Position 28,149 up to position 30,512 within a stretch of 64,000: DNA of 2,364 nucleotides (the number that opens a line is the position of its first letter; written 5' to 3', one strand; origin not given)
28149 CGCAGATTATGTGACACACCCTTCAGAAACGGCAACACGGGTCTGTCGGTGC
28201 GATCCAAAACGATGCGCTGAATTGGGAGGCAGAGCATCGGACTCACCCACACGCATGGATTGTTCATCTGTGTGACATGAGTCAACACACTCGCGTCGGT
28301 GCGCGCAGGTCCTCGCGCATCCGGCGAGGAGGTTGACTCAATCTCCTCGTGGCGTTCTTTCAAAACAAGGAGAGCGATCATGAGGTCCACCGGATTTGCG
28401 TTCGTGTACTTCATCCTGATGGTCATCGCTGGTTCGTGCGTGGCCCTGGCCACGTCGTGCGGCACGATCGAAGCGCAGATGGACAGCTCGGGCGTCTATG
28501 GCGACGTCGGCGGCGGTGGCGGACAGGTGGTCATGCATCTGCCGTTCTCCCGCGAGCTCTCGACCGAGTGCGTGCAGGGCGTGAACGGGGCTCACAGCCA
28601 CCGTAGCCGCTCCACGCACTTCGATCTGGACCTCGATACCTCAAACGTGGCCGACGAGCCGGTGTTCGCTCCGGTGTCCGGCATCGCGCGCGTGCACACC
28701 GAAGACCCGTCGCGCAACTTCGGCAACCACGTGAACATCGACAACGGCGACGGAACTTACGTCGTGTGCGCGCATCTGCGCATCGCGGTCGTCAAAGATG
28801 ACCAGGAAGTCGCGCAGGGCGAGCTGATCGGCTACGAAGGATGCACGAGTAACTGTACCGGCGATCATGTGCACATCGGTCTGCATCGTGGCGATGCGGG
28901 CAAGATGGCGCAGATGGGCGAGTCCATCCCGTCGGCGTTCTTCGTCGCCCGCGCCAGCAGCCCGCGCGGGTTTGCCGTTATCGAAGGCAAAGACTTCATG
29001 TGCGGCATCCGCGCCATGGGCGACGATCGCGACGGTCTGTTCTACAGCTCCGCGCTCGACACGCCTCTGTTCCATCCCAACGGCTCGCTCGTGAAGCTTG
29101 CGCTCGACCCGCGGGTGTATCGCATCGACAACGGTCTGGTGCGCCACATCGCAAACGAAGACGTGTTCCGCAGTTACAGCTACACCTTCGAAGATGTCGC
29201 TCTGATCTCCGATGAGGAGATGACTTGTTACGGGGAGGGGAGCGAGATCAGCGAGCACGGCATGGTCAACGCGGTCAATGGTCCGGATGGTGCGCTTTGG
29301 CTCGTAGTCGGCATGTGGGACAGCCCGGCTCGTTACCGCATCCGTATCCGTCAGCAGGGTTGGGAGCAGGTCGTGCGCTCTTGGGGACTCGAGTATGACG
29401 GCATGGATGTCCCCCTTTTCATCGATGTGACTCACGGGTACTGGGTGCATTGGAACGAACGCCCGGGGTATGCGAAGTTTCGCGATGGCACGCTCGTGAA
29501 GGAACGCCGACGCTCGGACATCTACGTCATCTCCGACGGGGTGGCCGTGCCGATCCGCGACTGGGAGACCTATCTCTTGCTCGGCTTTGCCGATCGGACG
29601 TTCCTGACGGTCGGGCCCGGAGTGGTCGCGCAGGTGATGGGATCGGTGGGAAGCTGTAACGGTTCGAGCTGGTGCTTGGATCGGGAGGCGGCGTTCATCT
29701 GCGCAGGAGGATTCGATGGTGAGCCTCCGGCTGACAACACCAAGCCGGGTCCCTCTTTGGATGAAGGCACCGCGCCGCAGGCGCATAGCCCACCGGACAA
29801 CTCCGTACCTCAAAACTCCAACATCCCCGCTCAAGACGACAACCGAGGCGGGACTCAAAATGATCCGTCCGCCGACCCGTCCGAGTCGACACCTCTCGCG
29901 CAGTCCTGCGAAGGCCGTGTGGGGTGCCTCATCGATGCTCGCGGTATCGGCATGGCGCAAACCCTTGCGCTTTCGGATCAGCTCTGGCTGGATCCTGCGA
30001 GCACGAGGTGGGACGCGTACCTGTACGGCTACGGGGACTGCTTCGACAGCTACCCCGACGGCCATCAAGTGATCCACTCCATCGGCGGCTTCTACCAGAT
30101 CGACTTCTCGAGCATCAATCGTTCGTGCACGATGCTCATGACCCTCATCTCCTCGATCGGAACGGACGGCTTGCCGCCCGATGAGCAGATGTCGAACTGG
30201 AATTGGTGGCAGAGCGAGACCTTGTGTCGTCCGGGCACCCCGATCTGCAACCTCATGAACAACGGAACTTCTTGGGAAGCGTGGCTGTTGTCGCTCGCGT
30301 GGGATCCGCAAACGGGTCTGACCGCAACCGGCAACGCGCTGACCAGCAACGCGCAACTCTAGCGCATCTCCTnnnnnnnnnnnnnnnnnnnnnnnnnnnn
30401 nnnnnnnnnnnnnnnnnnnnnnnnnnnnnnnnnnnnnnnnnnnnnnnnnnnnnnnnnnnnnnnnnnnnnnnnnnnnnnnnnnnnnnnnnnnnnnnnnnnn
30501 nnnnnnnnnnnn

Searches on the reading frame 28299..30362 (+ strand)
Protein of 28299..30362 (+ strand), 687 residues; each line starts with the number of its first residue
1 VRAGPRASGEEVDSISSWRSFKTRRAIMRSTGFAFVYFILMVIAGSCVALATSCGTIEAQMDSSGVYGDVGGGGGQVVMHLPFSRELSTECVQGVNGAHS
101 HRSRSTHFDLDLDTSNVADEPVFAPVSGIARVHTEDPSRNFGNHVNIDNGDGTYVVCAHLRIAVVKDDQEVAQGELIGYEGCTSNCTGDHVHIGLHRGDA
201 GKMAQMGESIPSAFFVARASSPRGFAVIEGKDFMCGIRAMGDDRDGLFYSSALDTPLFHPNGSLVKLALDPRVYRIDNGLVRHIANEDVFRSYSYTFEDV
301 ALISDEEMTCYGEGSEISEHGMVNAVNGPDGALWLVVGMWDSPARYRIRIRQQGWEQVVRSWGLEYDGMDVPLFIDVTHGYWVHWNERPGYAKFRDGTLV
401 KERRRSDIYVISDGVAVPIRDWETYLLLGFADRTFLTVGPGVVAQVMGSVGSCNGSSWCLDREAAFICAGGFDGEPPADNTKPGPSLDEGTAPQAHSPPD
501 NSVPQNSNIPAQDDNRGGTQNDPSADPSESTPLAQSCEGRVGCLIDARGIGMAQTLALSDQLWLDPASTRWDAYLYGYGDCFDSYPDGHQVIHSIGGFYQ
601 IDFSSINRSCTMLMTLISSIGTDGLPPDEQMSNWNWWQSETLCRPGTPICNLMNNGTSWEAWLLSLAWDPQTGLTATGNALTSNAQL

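Call 67: search_protein_families(library=pfam, proteins=[window:28299-30362:+], max_evalue=0.00001)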
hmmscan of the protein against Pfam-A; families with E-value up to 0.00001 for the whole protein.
window:28299-30362:+ (687 aa): 1 family
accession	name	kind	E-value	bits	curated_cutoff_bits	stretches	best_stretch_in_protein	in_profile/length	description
PF01551.29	Peptidase_M23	-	1.6e-13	51.1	28.7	1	113-198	7-90/96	Peptidase family M23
